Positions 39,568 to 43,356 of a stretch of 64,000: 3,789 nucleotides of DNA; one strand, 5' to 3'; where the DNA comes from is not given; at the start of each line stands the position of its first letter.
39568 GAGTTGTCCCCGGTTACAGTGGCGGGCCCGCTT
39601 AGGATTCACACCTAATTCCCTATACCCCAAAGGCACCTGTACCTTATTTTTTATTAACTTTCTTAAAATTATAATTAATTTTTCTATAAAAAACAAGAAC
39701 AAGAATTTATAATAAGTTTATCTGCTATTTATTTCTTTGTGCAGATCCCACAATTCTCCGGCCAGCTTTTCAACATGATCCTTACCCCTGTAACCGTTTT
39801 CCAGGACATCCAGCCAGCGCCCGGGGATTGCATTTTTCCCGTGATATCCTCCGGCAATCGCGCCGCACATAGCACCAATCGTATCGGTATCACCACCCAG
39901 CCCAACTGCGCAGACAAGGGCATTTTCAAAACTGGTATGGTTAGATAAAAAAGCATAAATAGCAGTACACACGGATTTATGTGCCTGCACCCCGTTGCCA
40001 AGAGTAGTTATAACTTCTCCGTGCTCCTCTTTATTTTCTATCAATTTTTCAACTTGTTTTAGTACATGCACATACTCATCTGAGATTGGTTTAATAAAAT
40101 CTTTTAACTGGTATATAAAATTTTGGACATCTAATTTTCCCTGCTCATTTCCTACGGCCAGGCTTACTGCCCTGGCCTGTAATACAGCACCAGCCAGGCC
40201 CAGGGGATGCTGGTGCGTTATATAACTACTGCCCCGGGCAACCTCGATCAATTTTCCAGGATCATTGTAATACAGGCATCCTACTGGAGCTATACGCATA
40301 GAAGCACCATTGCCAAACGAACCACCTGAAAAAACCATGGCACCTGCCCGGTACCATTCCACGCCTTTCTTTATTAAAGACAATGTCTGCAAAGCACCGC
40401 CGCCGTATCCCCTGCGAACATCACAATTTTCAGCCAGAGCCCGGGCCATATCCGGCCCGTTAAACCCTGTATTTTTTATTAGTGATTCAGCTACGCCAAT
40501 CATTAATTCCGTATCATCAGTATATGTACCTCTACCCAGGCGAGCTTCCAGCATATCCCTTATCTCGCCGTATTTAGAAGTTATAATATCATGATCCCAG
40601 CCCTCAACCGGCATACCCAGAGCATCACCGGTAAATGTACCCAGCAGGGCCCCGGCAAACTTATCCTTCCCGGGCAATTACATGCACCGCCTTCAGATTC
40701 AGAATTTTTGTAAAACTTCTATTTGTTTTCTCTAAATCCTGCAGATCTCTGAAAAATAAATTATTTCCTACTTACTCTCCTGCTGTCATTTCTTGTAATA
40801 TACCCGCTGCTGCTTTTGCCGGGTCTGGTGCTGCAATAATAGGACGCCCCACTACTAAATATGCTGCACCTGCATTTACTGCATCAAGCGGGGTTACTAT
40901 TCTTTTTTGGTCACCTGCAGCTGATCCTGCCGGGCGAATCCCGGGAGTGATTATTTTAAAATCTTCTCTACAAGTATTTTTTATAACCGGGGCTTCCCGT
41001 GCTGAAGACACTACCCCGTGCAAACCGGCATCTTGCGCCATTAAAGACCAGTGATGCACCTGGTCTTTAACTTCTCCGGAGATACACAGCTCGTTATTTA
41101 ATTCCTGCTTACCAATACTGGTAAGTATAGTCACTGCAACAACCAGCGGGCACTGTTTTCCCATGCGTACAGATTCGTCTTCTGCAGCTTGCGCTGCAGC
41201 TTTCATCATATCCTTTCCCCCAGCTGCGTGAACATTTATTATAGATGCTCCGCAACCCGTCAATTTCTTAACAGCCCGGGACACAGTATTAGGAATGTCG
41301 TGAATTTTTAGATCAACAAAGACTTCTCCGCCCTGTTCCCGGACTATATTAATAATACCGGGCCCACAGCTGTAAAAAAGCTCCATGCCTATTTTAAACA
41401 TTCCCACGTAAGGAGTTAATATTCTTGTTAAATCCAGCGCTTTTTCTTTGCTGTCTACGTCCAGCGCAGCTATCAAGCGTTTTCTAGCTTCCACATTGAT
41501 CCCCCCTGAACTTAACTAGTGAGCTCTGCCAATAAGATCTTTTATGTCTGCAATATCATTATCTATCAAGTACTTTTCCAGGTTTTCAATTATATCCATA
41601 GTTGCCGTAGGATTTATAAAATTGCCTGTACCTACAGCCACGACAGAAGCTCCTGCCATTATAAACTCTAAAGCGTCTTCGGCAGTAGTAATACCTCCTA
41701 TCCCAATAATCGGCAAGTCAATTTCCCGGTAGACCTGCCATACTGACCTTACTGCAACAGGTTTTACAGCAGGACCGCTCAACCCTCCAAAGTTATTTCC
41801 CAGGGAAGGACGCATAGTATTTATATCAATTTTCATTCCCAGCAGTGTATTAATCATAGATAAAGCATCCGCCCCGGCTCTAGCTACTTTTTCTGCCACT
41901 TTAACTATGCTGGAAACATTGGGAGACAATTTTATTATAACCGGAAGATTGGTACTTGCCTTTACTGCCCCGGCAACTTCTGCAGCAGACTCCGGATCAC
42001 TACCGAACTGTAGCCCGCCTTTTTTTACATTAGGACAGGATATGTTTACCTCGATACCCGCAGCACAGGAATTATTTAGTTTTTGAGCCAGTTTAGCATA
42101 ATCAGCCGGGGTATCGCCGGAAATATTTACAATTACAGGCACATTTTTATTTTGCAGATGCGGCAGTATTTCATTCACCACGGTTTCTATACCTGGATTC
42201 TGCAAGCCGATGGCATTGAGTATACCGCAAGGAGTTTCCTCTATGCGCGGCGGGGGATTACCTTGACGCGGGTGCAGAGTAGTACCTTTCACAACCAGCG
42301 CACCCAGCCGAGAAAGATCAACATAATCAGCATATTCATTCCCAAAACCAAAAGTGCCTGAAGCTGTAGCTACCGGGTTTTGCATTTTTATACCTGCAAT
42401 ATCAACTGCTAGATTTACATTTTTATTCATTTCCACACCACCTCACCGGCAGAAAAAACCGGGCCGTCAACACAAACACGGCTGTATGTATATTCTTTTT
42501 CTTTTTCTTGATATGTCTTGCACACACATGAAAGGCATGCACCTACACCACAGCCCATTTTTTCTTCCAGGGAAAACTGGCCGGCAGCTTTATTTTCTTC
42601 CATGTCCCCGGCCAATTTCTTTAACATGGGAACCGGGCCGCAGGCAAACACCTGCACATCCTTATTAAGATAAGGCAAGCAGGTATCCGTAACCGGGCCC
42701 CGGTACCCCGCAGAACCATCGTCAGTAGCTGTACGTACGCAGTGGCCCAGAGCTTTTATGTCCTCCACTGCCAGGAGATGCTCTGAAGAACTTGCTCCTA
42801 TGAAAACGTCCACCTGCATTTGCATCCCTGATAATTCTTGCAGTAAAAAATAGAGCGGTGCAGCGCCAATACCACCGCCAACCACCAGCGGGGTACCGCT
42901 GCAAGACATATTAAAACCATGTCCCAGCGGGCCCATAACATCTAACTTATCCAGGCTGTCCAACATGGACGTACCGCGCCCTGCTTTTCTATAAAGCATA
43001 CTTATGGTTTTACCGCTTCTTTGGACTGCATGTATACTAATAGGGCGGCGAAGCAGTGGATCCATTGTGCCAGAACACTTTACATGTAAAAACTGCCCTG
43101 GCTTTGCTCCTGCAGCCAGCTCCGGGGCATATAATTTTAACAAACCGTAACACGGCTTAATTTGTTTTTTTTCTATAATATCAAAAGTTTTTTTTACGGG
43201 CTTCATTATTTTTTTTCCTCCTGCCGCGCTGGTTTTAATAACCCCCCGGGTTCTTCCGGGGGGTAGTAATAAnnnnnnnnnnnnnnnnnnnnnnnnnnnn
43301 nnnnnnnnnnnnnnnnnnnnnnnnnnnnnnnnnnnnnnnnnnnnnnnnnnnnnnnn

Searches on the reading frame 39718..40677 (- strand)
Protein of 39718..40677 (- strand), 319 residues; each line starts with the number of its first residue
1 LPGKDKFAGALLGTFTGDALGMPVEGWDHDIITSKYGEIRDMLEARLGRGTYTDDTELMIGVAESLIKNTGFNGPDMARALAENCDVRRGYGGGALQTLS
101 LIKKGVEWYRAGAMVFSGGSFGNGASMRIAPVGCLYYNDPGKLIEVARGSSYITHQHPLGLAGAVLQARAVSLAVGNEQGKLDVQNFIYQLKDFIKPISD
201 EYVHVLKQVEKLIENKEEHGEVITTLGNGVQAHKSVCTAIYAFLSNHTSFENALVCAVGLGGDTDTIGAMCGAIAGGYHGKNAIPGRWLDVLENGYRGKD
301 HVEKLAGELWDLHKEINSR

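Call 49: search_protein_families(library=pfam, max_evalue=0.00001, proteins=[window:39718-40677:-])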
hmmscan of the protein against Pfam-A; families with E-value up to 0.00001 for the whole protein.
window:39718-40677:- (319 aa): 1 family
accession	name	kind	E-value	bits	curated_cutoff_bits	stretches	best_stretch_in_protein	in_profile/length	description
PF03747.19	ADP_ribosyl_GH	-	6.9e-72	243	26.2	1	9-286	1-286/287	ADP-ribosylglycohydrolase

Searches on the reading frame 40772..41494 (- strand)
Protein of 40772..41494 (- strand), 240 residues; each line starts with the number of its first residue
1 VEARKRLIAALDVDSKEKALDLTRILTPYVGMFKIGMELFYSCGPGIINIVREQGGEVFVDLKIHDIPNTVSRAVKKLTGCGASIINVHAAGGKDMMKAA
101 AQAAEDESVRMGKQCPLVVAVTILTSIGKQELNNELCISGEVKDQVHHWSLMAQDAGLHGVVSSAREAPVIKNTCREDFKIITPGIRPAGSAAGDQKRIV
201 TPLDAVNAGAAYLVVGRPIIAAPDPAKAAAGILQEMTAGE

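Call 49: search_protein_families(library=pfam, max_evalue=0.00001, proteins=[window:40772-41494:-])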
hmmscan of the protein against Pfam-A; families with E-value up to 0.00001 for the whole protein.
window:40772-41494:- (240 aa): 1 family
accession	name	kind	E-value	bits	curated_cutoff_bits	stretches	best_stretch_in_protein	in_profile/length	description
PF00215.30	OMPdecase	-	2.2e-61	208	27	1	6-230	2-219/221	Orotidine 5'-phosphate decarboxylase / HUMPS family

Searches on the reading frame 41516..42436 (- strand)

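Call 49: search_protein_families(library=pfam, max_evalue=0.00001, proteins=[window:41516-42436:-])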
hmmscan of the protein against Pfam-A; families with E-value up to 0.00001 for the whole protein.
window:41516-42436:- (306 aa): 2 families
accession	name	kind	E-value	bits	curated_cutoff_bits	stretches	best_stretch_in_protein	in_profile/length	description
PF01180.27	DHO_dh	-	7.6e-87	291.6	27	1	9-290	2-291/291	Dihydroorotate dehydrogenase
PF01207.24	Dus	-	3.3e-11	43.3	20.4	1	87-192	43-155/311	Dihydrouridine synthase (Dus)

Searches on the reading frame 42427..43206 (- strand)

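Call 49: search_protein_families(library=pfam, max_evalue=0.00001, proteins=[window:42427-43206:-])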
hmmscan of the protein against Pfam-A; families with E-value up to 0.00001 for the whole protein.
window:42427-43206:- (259 aa): 2 families
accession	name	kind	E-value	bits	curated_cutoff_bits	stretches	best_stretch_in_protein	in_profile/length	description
PF10418.14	DHODB_Fe-S_bind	-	4.5e-16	58.7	23.9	1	214-256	1-40/41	Iron-sulfur cluster binding domain of dihydroorotate dehydrogenase B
PF00175.26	NAD_binding_1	-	2.7e-06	28.4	22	1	109-197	2-106/109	Oxidoreductase NAD-binding domain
